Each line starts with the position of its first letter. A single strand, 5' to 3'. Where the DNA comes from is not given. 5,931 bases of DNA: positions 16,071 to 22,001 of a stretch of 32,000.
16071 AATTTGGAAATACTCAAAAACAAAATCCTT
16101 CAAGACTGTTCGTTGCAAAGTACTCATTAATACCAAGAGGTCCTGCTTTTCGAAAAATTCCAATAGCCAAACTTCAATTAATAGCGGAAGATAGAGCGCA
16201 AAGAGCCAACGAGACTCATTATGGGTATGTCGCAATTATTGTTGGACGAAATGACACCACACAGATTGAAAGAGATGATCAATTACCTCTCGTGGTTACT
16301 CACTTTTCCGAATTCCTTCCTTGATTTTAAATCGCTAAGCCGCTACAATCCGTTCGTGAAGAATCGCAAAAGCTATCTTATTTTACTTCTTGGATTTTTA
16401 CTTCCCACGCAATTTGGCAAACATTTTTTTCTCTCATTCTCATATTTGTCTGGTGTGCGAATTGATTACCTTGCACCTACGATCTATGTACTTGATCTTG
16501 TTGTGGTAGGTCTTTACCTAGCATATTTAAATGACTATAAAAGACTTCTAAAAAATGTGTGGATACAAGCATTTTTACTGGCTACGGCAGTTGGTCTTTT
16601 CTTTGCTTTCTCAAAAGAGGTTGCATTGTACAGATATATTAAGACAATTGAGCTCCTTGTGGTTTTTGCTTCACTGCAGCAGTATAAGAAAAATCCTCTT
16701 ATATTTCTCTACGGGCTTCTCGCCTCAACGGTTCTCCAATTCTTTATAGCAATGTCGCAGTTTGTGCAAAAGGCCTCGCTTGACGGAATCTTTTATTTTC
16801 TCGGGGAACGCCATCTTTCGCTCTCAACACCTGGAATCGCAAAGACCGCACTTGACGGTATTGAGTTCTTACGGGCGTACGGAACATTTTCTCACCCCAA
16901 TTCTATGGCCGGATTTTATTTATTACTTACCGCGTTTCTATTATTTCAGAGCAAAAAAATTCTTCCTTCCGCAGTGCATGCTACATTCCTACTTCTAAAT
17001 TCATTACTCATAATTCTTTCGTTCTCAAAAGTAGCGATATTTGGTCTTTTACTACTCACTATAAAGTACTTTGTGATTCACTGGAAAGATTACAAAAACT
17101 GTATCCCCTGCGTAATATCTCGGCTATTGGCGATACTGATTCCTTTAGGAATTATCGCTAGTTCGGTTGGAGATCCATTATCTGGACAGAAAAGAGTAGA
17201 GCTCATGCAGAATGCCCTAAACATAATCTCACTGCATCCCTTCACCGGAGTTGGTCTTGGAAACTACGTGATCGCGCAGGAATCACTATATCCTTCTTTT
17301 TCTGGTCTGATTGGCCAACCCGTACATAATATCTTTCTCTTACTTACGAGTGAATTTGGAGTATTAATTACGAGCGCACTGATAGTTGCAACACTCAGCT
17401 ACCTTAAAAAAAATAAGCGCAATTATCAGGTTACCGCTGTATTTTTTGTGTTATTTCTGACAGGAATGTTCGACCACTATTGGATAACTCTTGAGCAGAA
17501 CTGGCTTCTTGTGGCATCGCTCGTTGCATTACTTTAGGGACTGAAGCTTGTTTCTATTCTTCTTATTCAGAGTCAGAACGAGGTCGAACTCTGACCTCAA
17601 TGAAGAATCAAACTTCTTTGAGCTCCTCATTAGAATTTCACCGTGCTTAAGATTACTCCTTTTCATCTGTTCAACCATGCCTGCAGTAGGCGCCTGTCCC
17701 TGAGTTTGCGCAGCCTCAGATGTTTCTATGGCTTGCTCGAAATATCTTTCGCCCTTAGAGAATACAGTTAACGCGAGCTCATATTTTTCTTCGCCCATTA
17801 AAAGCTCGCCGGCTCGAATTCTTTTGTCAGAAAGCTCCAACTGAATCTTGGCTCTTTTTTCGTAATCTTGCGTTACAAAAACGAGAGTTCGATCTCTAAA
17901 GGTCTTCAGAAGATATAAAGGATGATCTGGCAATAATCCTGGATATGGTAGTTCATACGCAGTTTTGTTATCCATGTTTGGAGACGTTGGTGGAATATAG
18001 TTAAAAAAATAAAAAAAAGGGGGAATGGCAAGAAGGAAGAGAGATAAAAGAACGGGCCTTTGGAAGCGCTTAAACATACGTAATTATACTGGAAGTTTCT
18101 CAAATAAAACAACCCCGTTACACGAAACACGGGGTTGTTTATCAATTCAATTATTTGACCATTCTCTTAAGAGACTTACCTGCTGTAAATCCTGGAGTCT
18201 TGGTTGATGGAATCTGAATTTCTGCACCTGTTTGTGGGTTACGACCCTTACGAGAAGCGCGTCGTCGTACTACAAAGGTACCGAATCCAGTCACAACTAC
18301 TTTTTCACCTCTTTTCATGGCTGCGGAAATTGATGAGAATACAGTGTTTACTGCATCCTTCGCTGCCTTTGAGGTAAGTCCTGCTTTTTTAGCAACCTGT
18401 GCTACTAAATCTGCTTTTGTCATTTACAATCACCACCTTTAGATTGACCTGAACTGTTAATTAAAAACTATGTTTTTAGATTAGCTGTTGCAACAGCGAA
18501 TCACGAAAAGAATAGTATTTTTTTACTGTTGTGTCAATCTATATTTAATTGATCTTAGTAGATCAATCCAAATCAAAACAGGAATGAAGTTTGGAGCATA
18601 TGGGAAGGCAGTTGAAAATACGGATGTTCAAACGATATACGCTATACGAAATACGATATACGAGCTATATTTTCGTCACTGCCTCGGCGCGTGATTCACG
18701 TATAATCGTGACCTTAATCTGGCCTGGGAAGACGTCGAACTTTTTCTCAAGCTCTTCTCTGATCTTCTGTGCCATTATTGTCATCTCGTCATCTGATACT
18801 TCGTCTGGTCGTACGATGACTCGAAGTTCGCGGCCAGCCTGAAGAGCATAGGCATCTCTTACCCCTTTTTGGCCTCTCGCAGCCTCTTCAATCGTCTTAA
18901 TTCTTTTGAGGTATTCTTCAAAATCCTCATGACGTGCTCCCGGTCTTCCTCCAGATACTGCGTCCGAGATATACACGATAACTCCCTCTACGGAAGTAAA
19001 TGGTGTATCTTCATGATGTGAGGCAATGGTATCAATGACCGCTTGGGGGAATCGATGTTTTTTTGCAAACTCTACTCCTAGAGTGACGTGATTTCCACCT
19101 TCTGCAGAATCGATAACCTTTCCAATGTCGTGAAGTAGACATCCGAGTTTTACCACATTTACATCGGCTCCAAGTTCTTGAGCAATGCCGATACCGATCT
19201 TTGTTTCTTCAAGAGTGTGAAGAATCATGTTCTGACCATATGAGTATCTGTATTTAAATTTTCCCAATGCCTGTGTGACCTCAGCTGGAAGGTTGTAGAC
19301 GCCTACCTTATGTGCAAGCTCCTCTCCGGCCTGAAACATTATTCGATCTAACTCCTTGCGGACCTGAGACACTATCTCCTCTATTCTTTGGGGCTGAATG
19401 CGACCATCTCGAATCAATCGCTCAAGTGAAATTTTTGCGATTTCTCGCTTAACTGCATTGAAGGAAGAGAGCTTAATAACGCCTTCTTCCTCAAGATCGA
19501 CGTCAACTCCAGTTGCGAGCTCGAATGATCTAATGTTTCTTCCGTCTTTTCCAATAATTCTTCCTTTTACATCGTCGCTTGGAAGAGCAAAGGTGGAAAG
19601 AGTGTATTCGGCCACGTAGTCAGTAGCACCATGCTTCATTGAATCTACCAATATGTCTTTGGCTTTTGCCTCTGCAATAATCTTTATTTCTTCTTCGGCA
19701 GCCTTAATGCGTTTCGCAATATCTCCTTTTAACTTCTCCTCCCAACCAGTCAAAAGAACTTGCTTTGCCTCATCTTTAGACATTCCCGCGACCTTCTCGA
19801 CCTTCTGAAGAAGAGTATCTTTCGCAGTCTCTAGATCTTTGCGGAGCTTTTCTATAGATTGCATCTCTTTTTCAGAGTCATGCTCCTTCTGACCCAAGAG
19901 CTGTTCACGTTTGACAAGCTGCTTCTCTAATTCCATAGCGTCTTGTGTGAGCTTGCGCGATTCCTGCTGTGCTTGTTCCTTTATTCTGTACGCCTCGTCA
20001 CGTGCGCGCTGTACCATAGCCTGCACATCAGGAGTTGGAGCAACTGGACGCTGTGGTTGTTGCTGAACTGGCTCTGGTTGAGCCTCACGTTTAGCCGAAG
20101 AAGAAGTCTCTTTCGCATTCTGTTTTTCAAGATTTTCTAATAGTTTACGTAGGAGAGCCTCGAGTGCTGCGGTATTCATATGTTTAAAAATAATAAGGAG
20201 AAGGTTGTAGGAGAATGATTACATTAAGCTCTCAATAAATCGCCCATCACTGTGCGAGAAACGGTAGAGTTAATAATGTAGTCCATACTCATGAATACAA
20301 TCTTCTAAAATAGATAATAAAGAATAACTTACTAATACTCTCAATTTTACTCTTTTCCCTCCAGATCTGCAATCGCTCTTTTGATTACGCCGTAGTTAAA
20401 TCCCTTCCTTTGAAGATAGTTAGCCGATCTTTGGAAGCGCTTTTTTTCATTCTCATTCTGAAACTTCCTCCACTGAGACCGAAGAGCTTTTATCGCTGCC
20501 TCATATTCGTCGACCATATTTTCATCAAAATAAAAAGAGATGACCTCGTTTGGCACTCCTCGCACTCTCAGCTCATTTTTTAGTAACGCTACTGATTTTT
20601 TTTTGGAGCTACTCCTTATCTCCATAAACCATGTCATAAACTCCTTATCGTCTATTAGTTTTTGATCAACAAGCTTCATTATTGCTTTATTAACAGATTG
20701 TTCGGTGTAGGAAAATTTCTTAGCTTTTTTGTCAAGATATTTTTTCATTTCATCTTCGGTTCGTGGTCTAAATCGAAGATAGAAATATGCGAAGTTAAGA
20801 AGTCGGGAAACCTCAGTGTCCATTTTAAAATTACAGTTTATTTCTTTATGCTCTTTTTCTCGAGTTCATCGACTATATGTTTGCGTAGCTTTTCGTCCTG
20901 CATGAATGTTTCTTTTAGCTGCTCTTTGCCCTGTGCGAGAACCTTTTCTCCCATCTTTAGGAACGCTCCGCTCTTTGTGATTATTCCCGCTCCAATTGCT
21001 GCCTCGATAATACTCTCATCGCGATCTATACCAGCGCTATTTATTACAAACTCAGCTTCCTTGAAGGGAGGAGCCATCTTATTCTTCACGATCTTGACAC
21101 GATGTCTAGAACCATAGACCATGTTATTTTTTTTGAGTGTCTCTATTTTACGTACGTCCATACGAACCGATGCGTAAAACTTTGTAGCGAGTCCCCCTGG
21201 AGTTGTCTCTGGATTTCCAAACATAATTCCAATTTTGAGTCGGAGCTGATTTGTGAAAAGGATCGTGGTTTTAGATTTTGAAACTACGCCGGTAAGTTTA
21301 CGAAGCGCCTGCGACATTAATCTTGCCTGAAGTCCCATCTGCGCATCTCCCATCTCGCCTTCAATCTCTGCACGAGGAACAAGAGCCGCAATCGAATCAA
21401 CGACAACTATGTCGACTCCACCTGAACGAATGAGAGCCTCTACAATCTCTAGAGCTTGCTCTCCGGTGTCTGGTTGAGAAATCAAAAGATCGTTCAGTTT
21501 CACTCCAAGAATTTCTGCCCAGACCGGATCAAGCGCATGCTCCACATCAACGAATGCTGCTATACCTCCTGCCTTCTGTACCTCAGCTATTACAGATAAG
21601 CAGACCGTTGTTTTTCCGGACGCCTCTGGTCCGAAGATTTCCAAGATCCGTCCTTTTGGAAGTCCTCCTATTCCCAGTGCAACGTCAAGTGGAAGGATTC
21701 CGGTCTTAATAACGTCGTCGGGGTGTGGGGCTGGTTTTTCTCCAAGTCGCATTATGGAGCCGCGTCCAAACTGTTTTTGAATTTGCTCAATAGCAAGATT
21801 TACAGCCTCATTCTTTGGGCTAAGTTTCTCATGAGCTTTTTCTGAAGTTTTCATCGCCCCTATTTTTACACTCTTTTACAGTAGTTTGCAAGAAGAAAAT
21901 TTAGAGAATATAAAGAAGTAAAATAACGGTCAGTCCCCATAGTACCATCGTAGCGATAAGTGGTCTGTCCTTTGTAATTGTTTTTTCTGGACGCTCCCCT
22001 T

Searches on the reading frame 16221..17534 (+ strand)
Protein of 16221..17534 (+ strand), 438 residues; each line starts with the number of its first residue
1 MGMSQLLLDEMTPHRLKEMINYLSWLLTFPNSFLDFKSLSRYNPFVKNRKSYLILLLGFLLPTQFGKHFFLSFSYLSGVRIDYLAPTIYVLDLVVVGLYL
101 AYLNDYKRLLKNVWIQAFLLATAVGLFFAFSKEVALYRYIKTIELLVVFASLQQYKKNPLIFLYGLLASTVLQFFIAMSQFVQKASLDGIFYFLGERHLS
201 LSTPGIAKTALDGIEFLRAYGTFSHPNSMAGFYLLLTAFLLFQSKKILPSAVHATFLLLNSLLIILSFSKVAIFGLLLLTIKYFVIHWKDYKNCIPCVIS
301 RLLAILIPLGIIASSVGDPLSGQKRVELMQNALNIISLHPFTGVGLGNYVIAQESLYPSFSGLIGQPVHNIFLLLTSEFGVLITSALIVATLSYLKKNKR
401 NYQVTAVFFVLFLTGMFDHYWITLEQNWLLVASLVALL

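Call 106: search_protein_families(library=pfam, proteins=[window:16221-17534:+], max_evalue=0.00001)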
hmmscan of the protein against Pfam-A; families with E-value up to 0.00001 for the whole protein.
window:16221-17534:+ (438 aa): 1 family
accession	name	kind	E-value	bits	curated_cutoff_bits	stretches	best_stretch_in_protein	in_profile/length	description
PF04932.20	Wzy_C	-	4.5e-12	46.4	31.7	1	256-382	2-143/149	O-Antigen ligase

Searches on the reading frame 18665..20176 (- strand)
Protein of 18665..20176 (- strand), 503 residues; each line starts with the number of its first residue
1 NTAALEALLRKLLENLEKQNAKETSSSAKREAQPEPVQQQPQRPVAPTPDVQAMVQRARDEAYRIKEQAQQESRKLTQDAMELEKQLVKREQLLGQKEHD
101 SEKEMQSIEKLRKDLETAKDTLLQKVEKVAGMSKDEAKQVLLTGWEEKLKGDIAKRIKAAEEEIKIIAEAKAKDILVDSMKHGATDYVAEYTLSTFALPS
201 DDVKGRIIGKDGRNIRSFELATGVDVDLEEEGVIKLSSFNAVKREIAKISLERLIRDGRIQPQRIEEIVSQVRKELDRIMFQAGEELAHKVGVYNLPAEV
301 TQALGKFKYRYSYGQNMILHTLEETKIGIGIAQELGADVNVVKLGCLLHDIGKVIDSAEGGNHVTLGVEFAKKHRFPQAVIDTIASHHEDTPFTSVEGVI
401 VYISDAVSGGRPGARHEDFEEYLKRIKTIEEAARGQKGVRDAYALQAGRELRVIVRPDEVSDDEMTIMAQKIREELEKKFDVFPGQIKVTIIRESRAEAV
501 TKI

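Call 106: search_protein_families(library=pfam, proteins=[window:18665-20176:-], max_evalue=0.00001)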
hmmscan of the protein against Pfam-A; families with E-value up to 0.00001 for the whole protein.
window:18665-20176:- (503 aa): 2 families
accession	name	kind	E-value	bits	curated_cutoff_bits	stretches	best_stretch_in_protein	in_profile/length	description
PF01966.28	HD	-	1e-14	55.2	22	1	320-408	4-114/116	HD domain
PF12072.13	RNase_Y_N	-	8.4e-14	51.9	32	1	54-187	54-201/201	RNase Y N-terminal region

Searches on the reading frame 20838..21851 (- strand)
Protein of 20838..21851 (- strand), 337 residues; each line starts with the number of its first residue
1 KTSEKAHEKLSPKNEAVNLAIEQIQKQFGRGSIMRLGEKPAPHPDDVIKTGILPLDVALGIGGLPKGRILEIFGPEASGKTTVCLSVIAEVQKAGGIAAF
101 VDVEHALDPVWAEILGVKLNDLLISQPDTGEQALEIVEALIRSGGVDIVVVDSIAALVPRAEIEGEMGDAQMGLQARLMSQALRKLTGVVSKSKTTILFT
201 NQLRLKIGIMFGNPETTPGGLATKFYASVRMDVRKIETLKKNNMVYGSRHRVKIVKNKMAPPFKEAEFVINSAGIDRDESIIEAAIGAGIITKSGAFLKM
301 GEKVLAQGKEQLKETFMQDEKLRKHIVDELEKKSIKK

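Call 106: search_protein_families(library=pfam, proteins=[window:20838-21851:-], max_evalue=0.00001)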
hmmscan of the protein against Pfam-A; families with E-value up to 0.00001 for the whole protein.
window:20838-21851:- (337 aa): 4 families
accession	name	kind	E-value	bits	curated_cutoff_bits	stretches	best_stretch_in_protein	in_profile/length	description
PF00154.27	RecA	-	7.1e-124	412.9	27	1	16-270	2-255/262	recA bacterial DNA recombination protein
PF21096.2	RecA_C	-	1.8e-09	38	27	1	280-333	2-55/57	RecA C-terminal domain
PF08423.17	Rad51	-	1.1e-08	35.1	22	1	48-275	8-241/244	Rad51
PF06745.19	ATPase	-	3.4e-07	30.3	26.6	0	48-105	1-58/231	KaiC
